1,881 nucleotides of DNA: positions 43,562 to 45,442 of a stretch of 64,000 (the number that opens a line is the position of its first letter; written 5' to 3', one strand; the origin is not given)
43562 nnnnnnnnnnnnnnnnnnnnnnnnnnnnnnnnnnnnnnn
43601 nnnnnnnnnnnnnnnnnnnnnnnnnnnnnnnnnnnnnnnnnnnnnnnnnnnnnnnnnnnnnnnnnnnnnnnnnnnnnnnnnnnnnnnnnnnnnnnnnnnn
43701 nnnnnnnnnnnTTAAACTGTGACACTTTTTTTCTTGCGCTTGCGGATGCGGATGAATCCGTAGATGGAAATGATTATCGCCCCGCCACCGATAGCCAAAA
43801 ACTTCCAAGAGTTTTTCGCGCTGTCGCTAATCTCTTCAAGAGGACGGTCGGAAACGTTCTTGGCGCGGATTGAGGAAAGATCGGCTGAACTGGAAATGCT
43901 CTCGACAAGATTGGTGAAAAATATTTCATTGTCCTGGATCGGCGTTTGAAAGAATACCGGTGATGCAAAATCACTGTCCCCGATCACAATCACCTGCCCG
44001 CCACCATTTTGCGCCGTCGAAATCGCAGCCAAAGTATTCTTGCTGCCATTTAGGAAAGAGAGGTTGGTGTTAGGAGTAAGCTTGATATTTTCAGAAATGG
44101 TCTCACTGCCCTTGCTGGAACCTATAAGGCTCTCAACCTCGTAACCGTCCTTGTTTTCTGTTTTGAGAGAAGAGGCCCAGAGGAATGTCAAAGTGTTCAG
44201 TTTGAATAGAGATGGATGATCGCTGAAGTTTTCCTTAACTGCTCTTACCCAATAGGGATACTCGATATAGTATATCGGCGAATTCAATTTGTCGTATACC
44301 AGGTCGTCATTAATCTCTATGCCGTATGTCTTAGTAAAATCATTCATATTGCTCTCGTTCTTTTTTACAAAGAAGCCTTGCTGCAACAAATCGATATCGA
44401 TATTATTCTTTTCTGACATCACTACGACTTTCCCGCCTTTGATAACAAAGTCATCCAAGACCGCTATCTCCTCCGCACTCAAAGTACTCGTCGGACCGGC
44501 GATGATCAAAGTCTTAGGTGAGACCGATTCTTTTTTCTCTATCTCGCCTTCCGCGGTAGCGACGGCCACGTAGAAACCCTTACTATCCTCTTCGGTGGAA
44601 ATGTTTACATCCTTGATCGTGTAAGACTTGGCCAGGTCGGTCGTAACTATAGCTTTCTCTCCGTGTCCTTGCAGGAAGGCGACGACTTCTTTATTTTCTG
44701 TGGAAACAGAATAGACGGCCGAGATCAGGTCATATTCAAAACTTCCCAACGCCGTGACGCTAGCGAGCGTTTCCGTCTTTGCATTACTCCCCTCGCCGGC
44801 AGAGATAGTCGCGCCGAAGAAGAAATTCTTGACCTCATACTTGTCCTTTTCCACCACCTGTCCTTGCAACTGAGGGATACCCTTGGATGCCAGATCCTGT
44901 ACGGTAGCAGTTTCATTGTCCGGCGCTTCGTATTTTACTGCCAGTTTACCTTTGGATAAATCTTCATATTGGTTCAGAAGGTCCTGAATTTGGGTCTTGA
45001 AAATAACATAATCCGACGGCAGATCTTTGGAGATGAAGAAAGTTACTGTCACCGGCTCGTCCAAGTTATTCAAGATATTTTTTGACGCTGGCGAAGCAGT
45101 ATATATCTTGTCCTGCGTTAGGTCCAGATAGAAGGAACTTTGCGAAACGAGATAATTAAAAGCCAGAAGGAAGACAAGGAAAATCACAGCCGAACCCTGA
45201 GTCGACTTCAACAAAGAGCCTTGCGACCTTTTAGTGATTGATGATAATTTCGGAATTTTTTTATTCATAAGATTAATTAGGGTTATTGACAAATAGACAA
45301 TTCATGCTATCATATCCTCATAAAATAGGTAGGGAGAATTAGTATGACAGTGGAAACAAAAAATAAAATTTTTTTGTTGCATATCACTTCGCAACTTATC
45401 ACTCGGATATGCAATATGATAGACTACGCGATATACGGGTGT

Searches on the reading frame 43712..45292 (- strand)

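Call 61: search_protein_families(library=ncbifam, proteins=[window:43712-45292:-], max_evalue=0.001)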
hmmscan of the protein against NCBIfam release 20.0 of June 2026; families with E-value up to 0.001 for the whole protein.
window:43712-45292:- (526 aa): 1 family
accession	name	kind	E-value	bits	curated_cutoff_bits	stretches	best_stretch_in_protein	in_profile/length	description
TIGR03521.1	GldG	equivalog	1.5e-44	152.5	389.85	1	35-399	4-388/552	gliding motility-associated ABC transporter substrate-binding protein GldG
